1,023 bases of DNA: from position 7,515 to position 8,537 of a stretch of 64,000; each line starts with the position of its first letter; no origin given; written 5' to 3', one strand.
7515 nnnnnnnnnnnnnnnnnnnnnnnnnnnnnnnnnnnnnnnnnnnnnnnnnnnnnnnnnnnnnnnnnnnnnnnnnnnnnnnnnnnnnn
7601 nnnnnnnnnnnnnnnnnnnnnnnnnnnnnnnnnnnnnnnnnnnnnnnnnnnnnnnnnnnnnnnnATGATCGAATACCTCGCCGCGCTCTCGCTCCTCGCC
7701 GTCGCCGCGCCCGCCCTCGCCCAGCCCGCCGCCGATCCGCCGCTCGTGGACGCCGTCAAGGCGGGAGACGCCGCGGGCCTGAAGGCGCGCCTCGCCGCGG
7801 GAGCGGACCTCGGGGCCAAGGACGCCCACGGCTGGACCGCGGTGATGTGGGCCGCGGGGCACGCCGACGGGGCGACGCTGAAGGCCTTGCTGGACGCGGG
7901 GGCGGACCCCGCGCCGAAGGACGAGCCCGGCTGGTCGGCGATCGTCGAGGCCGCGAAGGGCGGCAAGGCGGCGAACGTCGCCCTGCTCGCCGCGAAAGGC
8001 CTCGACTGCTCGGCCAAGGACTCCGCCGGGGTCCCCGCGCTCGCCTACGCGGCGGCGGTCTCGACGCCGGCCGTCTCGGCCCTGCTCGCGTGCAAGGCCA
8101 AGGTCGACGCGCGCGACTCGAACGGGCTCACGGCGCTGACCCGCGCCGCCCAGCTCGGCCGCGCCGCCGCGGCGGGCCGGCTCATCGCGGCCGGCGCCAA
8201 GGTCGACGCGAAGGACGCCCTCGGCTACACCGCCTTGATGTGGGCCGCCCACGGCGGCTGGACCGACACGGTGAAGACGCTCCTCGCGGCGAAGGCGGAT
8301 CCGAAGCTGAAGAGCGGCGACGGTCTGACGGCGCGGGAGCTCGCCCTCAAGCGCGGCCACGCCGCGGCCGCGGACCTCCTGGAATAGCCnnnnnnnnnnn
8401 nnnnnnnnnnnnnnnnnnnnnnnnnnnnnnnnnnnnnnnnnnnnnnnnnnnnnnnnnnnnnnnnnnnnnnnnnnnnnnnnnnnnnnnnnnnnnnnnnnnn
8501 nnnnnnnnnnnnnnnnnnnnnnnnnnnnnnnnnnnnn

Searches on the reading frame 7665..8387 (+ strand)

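Call 24: search_protein_families(library=pfam, proteins=[window:7665-8387:+], max_evalue=0.001)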
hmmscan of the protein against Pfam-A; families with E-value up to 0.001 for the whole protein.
window:7665-8387:+ (240 aa): 5 families
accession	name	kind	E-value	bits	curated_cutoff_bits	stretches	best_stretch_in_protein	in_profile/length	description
PF12796.13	Ank_2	-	2.8e-24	85.9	27.3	3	28-119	2-90/90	Ankyrin repeats (3 copies)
PF13637.12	Ank_4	-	2.4e-17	63.1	22.7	1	191-239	1-49/50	Ankyrin repeats (many copies)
PF13857.12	Ank_5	-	7e-16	58.6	27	1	173-227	1-56/56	Ankyrin repeats (many copies)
PF00023.36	Ank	-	2.2e-14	53.2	21.1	1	187-215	2-30/33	Ankyrin repeat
PF13606.12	Ank_3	-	1.1e-11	44.2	22.3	0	187-213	2-28/30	Ankyrin repeat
